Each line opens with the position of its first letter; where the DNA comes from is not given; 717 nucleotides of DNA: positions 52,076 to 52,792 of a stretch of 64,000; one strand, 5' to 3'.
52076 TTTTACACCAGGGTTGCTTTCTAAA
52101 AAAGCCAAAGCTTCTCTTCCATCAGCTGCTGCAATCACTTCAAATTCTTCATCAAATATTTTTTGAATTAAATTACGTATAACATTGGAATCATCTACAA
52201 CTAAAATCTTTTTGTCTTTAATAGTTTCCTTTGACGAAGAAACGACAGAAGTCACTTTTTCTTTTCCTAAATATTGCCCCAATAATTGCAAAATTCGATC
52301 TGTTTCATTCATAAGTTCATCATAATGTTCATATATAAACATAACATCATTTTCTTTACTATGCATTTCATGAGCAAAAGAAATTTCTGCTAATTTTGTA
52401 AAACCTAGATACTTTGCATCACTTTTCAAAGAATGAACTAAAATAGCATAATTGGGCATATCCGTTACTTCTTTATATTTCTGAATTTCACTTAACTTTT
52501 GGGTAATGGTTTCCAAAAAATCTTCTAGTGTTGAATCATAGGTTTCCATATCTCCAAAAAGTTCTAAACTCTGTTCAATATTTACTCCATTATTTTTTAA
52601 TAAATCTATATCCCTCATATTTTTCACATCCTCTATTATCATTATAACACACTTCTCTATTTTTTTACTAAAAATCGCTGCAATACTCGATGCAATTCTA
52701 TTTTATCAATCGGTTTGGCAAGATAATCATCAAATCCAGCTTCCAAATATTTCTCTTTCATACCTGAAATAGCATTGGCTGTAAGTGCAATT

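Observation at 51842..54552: Four-step phosphorelay (hybrid HK + Hpt-REC) at the syntenic position of spo0B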

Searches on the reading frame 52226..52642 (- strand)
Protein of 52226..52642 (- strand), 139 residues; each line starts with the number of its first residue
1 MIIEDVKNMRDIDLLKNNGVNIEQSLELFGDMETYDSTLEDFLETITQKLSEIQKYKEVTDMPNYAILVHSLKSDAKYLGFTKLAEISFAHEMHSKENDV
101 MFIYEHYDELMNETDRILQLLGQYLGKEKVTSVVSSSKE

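Call 37: search_protein_representatives(protein=window:52226-52642:-)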
Query: 139 residues. Proteins with E-value up to 0.001 (for the whole library): 1734; up to 1e-10: 316; up to 1e-30: 39. The best 150 are listed.
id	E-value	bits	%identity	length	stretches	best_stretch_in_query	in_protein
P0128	4.9e-45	169.0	66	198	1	9-134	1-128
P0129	9.0e-43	161.7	58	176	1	9-134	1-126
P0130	3.9e-39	150.0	60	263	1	9-131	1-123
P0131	3.4e-38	146.9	57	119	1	9-127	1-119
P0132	6.1e-38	146.1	59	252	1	9-131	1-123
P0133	4.3e-37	143.4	54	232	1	9-128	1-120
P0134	6.4e-37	142.8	54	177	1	9-126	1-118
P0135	7.8e-37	142.5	53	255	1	9-135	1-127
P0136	1.1e-36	142.1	55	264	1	9-130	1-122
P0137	1.1e-36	142.0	52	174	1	13-132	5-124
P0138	1.2e-36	142.0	52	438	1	9-135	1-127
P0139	1.6e-36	141.5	54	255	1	9-136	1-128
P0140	1.7e-36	141.4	56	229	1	11-134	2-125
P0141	1.8e-36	141.3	56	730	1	4-126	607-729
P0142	7.1e-36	139.4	54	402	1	9-128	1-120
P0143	2.1e-35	137.9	53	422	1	2-125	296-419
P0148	1.7e-34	135.0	51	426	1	9-134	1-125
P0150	5.1e-34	133.4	56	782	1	11-126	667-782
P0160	1.9e-32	128.4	50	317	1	9-131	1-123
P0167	1.2e-30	122.5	48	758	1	8-127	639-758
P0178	3.4e-29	117.9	48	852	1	11-126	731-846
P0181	5.7e-29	117.1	50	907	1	11-125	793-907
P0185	2.5e-28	115.1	44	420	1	9-128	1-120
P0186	3.5e-28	114.6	48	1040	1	14-130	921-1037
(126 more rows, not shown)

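Call 38: search_protein_families(library=pfam, proteins=[P0138, P0141, P0142, P0143, P0148, P0150, P0178, P0186, P0185, P0160], max_evalue=0.001)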
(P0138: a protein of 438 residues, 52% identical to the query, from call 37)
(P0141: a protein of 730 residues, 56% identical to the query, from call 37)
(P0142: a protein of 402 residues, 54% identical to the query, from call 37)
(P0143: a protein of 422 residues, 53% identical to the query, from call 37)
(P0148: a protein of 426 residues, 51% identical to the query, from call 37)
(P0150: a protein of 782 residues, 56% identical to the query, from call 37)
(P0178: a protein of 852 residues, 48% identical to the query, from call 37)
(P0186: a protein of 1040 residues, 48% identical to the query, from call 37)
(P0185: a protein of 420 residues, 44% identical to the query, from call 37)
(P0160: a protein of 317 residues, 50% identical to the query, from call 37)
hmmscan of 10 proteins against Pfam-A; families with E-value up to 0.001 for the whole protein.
P0138 (438 aa): 2 families
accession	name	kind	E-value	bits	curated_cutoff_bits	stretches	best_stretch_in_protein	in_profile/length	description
PF00072.30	Response_reg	-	1.9e-17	63.9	30.2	1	316-430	1-110/111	Response regulator receiver domain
PF01627.28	Hpt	-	3.3e-05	24.5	24.6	1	30-85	2-57/84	Hpt domain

P0141 (730 aa): 3 families
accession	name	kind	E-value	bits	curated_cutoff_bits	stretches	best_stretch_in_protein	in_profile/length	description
PF02518.31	HATPase_c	-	2.6e-20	73.4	26.4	1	341-451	1-109/111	Histidine kinase-, DNA gyrase B-, and HSP90-like ATPase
PF00072.30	Response_reg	-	1.2e-15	58.1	30.2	1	478-588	1-109/111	Response regulator receiver domain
PF01627.28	Hpt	-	0.0002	21.9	24.6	1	643-695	4-56/84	Hpt domain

P0142 (402 aa): 2 families
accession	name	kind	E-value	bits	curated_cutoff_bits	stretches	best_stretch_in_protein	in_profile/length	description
PF00072.30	Response_reg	-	5.5e-19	68.8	30.2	1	280-394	1-110/111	Response regulator receiver domain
PF01627.28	Hpt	-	1.6e-06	28.7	24.6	1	31-88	3-64/84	Hpt domain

P0143 (422 aa): 2 families
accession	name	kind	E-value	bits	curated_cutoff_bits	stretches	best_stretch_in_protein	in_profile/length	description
PF00072.30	Response_reg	-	3.5e-19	69.4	30.2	1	170-277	1-106/111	Response regulator receiver domain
PF02518.31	HATPase_c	-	2.7e-17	63.7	26.4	1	52-153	1-109/111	Histidine kinase-, DNA gyrase B-, and HSP90-like ATPase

P0148 (426 aa): 2 families
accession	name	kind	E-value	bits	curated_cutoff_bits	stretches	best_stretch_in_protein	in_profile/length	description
PF00072.30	Response_reg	-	9.6e-18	64.8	30.2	1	304-418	1-110/111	Response regulator receiver domain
PF01627.28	Hpt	-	1.7e-08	35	24.6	1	30-94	2-70/84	Hpt domain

P0150 (782 aa): 4 families
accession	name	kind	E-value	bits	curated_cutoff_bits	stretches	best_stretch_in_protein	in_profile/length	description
PF02518.31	HATPase_c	-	3.5e-25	89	26.4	1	361-474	2-109/111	Histidine kinase-, DNA gyrase B-, and HSP90-like ATPase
PF00072.30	Response_reg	-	8.6e-22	77.9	30.2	1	503-613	1-109/111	Response regulator receiver domain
PF00512.31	HisKA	-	3.6e-17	62.6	26.9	1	248-312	1-65/66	His Kinase A (phospho-acceptor) domain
PF01627.28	Hpt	-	1.1e-05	26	24.6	1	695-749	3-57/84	Hpt domain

P0178 (852 aa): 4 families
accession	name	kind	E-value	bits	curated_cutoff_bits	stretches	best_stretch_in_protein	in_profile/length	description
PF02518.31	HATPase_c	-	9e-25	87.7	26.4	1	346-458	1-108/111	Histidine kinase-, DNA gyrase B-, and HSP90-like ATPase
PF00072.30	Response_reg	-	1.1e-23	84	30.2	1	483-595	1-110/111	Response regulator receiver domain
PF00512.31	HisKA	-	3.7e-16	59.4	26.9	1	234-299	1-66/66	His Kinase A (phospho-acceptor) domain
PF01627.28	Hpt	-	0.00019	22.1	24.6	1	760-837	4-81/84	Hpt domain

P0186 (1040 aa): 4 families
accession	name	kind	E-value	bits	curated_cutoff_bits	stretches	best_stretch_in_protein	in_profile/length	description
PF02518.31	HATPase_c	-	1.2e-25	90.5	26.4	1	369-483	2-110/111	Histidine kinase-, DNA gyrase B-, and HSP90-like ATPase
PF00072.30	Response_reg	-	2e-20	73.5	30.2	1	514-623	2-108/111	Response regulator receiver domain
PF00512.31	HisKA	-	4.7e-17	62.2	26.9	1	255-321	2-66/66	His Kinase A (phospho-acceptor) domain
PF02095.21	Extensin_1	-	9.9e-07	29.2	105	1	666-799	15-148/171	Extensin-like protein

P0185 (420 aa): 2 families
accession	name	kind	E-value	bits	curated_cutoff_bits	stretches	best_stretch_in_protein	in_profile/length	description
PF00072.30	Response_reg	-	1.4e-19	70.7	30.2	1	298-413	1-111/111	Response regulator receiver domain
PF01627.28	Hpt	-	5.3e-06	27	24.6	1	30-97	2-69/84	Hpt domain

P0160 (317 aa): 2 families
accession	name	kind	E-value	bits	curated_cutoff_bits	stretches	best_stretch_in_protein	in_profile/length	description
PF00072.30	Response_reg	-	1.1e-17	64.7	30.2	1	199-310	2-110/111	Response regulator receiver domain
PF01627.28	Hpt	-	0.00045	20.8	24.6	1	29-85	1-57/84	Hpt domain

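Call 40: list_cluster_members(proteins=[P0141, P0150, P0178, P0186, P0138, P0142, P0148, P0185, P0181, P0167])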
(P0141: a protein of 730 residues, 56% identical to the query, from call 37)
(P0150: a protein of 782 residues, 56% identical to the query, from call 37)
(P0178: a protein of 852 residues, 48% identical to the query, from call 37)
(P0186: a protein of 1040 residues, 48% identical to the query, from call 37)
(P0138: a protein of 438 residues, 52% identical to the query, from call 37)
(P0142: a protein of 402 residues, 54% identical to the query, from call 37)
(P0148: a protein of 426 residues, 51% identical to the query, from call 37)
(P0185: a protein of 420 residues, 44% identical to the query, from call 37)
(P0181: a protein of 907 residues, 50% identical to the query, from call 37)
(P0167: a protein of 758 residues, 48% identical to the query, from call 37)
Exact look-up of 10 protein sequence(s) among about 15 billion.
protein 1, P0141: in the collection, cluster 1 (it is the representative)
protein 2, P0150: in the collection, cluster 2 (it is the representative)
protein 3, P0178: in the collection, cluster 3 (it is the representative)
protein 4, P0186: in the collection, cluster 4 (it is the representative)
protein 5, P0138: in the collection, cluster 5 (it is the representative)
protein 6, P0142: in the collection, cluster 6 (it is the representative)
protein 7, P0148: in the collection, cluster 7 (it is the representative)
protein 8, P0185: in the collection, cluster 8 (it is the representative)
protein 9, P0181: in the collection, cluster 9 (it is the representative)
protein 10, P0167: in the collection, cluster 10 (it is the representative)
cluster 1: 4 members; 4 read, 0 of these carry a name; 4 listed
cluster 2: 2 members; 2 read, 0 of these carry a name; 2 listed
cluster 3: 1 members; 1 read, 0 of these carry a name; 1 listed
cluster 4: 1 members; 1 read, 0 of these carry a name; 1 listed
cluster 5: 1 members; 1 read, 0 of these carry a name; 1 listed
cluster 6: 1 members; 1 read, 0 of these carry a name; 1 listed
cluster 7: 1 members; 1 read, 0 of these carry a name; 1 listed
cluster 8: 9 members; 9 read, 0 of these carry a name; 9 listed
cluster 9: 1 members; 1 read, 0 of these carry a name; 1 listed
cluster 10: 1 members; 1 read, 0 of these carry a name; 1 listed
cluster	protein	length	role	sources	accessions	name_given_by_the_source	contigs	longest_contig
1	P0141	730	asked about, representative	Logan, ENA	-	-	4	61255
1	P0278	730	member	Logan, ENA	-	-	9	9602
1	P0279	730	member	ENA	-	-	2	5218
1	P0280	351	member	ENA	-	-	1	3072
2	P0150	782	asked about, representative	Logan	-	-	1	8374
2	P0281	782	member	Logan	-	-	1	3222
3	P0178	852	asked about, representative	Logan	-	-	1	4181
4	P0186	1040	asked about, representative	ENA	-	-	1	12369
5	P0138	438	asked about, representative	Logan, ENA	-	-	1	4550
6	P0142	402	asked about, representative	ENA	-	-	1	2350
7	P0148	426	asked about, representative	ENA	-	-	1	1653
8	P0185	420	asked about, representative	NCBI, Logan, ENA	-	-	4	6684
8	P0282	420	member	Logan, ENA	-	-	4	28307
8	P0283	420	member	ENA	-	-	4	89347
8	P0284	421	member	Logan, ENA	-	-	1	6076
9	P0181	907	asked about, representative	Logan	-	-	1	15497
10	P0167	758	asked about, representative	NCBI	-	-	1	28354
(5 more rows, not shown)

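Call 42: find_encoding_contigs(protein=P0141, flank=6000, max_places=3)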
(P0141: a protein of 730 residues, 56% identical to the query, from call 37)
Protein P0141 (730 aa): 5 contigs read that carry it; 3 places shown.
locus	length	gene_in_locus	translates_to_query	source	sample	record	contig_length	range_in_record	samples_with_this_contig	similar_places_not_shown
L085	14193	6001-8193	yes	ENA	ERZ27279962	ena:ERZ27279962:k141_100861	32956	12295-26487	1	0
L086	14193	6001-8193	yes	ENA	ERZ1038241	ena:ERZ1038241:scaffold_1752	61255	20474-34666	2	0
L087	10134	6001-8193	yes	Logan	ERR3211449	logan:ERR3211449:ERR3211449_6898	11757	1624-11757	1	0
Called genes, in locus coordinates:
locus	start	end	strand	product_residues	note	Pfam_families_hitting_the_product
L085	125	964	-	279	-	-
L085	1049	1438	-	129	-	-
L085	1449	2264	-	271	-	PF04055:Radical_SAM, PF13186:SPASM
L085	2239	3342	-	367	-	PF02540:NAD_synthase (weak), PF03054:tRNA_Me_trans, PF20259:tRNA_Me_trans_M, PF20258:tRNA_Me_trans_C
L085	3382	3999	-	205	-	-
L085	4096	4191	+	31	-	-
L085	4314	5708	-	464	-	PF05598:DUF772, PF01609:DDE_Tnp_1, PF13751:DDE_Tnp_1_6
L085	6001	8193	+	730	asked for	PF02518:HATPase_c, PF00072:Response_reg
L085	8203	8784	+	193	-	PF00072:Response_reg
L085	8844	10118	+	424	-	PF01018:GTP1_OBG, PF02421:FeoB_N, PF01926:MMR_HSR1, PF09269:DUF1967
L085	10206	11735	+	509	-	-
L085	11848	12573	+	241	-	PF22435:MRM3-like_sub_bind, PF00588:SpoU_methylase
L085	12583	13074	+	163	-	PF01782:RimM, PF24986:PRC_RimM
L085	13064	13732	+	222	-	PF01746:tRNA_m1G_MT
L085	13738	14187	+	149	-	-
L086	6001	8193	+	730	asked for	PF02518:HATPase_c, PF00072:Response_reg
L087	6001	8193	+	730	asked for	PF02518:HATPase_c, PF00072:Response_reg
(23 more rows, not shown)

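Call 45: find_encoding_contigs(protein=P0167, flank=6000, max_places=2)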
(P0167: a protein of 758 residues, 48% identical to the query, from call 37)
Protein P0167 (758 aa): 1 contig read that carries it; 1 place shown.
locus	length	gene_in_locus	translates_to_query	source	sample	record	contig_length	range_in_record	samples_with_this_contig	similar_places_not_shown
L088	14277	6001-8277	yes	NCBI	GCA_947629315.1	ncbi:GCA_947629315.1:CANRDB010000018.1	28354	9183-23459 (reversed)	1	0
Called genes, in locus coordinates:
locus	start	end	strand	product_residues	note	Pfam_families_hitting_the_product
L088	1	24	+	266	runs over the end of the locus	PF12710:HAD (weak), PF05822:UMPH-1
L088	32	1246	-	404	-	PF05496:RuvB_N, PF06068:TIP49 (weak), PF00004:AAA, PF07728:AAA_5 (faint), PF21960:RCF1-5-like_lid (weak), PF16193:AAA_assoc_2, PF12002:MgsA_C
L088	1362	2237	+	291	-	PF02899:Phage_int_SAM_1, PF13495:Phage_int_SAM_4, PF00589:Phage_integrase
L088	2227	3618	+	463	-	PF02878:PGM_PMM_I, PF02879:PGM_PMM_II, PF02880:PGM_PMM_III, PF00408:PGM_PMM_IV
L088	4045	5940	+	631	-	PF00501:AMP-binding, PF13193:AMP-binding_C (weak)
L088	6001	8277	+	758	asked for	PF00512:HisKA, PF02518:HATPase_c, PF00072:Response_reg, PF01627:Hpt (weak)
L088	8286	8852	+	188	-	PF00072:Response_reg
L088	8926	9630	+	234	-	-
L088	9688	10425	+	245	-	PF02535:Zip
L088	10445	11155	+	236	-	PF08713:DNA_alkylation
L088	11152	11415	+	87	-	PF12637:TSCPD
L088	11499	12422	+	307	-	-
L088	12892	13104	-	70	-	PF12844:HTH_19, PF13443:HTH_26, PF13560:HTH_31, PF01381:HTH_3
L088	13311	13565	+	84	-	-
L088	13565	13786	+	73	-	-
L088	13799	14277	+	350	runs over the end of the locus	-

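Call 46: find_encoding_contigs(protein=P0283, flank=6000, max_places=2)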
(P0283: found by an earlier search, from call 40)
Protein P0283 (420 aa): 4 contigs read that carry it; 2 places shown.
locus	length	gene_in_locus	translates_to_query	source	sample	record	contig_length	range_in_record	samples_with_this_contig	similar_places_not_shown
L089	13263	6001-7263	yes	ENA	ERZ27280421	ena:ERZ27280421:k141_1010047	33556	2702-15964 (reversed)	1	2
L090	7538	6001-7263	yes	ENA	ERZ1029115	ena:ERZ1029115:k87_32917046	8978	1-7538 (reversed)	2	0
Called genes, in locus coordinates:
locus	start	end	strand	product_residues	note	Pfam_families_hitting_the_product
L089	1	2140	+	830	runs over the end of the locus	PF09586:YfhO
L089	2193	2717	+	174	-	-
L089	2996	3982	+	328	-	PF00579:tRNA-synt_1b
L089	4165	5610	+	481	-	PF13328:HD_4, PF01966:HD, PF04607:RelA_SpoT, PF02824:TGS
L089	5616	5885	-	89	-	PF01381:HTH_3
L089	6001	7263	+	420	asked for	PF01627:Hpt (weak), PF00072:Response_reg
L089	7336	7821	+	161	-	PF12685:SpoIIIAH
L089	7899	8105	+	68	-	PF08281:Sigma70_r4_2, PF00196:GerE, PF04545:Sigma70_r4, PF08279:HTH_11 (weak), PF04967:HTH_10 (weak)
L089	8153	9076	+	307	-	PF10646:Germane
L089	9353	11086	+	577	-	PF01336:tRNA_anti-codon, PF01409:tRNA-synt_2d (faint), PF00152:tRNA-synt_2, PF02938:GAD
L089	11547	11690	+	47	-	PF01381:HTH_3 (weak)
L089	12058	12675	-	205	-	-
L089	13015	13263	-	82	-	-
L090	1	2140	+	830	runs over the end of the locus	PF09586:YfhO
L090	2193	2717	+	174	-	-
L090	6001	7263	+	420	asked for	PF01627:Hpt (weak), PF00072:Response_reg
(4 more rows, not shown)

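Call 47: find_encoding_contigs(protein=P0181, flank=6000, max_places=2)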
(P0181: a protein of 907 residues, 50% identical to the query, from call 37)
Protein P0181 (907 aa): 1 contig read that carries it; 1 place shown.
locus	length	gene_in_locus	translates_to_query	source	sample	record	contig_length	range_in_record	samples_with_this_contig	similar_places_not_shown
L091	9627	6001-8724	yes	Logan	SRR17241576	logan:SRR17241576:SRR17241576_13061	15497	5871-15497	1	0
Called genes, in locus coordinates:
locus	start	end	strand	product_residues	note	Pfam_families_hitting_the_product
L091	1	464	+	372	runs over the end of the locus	PF01381:HTH_3, PF12844:HTH_19, PF13443:HTH_26 (weak), PF13560:HTH_31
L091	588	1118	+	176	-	PF04545:Sigma70_r4 (weak), PF08281:Sigma70_r4_2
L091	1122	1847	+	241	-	-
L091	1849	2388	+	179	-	PF14275:DUF4362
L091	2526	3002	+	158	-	-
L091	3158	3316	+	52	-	-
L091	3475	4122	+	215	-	-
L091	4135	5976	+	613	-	PF00501:AMP-binding, PF13193:AMP-binding_C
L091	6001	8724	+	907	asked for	PF00512:HisKA, PF02518:HATPase_c, PF00072:Response_reg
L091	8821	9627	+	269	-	?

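Call 48: search_protein_families(library=ncbifam, proteins=[L088:4045-5940:+], max_evalue=0.00001)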
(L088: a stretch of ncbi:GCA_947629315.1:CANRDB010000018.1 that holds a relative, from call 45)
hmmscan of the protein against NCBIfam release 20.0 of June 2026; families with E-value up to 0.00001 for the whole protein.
L088:4045-5940:+ (631 aa): 56 families (the best 25 are shown)
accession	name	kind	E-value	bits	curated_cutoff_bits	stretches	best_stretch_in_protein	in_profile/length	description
NF004114.0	PRK05605.1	equivalog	7.6e-44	150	766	1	28-585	21-560/575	long-chain-fatty-acid--CoA ligase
NF004837.0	PRK06187.1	subfamily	9.5e-41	139.6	476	1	42-596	8-524/531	long-chain-fatty-acid--CoA ligase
NF006181.0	PRK08314.1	subfamily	6.2e-35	120.5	705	1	36-597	18-557/563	long-chain-fatty-acid--CoA ligase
NF005220.0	PRK06710.1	equivalog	1.4e-30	106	1116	1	45-594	27-553/563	long-chain-fatty-acid--CoA ligase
NF005714.0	PRK07529.1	subfamily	8.3e-26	90.5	632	1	44-592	32-574/640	acyl-CoA synthetase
NF004822.0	PRK06178.1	equivalog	1e-25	90.4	782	1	33-542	28-523/571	acyl-CoA synthetase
NF004229.0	PRK05677.1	subfamily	2.2e-25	89.1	879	1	45-596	27-557/563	long-chain-fatty-acid--CoA ligase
NF005463.0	PRK07059.1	subfamily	1.4e-23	83.1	869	1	41-590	22-552/557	long-chain-fatty-acid--CoA ligase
NF009233.0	PRK12583.1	subfamily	8.7e-19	67.3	832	1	45-588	21-544/558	fatty acid CoA ligase family protein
NF005702.0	PRK07514.1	subfamily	1.2e-18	66.8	558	1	219-592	147-498/506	malonyl-CoA synthase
NF005801.1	PRK07656.1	equivalog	2.3e-18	66.1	657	1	48-584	7-493/500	FadD3 family acyl-CoA ligase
TIGR02262.1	benz_CoA_lig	subfamily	2.4e-18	66.2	375.25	1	66-584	29-499/508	benzoate-CoA ligase family protein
NF006523.0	PRK08974.1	equivalog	6.6e-18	64.1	884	1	43-594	24-553/561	long-chain-fatty-acid--CoA ligase FadD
NF047394.1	AcylCoAsynMbcS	equivalog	3.5e-17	62.2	850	1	312-586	252-512/525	acyl-CoA synthetase MbcS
TIGR02275.1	DHB_AMP_lig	equivalog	6e-17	61.1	723.55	1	236-588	188-523/526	(2,3-dihydroxybenzoyl)adenylate synthase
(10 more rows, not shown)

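Call 53: search_solved_structures(query=A2, max_evalue=10, show_alignments=2)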
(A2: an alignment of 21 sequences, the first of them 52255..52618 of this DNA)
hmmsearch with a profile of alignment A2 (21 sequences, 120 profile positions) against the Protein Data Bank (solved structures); distinct sequences matched with E-value up to 10: 12.
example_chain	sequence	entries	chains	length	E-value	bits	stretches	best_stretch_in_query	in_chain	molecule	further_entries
2ld6_A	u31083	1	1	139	0.00027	24.5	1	29-116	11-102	Chemotaxis protein CheA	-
1tqg_A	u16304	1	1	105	0.00073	23.1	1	29-115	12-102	Chemotaxis protein cheA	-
1y6d_A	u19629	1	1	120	0.0083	19.7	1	31-93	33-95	Phosphorelay protein luxU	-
4b2f_A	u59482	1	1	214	0.019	18.5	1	90-119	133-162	PUTATIVE ANTIGEN P35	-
8rqj_B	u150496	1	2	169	0.045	17.3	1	30-78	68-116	HPt domain-containing protein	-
8pbw_B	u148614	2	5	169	0.045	17.3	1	30-78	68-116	HPt domain-containing protein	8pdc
3myf_A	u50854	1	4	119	0.13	15.9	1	29-117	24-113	Sensor protein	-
4axz_A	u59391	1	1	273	0.15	15.6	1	90-119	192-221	PUTATIVE ANTIGEN P35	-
7c1i_A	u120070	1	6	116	0.35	14.4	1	25-93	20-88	Histidine kinase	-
1i5n_A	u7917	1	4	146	0.6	13.7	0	32-81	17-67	CHEMOTAXIS PROTEIN CHEA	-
8c5v_C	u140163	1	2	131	1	13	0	32-81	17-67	Chemotaxis protein CheA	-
8dw3_A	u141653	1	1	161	1.3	12.6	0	3-31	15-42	Anti-SARS-CoV-2 DARPin SR16m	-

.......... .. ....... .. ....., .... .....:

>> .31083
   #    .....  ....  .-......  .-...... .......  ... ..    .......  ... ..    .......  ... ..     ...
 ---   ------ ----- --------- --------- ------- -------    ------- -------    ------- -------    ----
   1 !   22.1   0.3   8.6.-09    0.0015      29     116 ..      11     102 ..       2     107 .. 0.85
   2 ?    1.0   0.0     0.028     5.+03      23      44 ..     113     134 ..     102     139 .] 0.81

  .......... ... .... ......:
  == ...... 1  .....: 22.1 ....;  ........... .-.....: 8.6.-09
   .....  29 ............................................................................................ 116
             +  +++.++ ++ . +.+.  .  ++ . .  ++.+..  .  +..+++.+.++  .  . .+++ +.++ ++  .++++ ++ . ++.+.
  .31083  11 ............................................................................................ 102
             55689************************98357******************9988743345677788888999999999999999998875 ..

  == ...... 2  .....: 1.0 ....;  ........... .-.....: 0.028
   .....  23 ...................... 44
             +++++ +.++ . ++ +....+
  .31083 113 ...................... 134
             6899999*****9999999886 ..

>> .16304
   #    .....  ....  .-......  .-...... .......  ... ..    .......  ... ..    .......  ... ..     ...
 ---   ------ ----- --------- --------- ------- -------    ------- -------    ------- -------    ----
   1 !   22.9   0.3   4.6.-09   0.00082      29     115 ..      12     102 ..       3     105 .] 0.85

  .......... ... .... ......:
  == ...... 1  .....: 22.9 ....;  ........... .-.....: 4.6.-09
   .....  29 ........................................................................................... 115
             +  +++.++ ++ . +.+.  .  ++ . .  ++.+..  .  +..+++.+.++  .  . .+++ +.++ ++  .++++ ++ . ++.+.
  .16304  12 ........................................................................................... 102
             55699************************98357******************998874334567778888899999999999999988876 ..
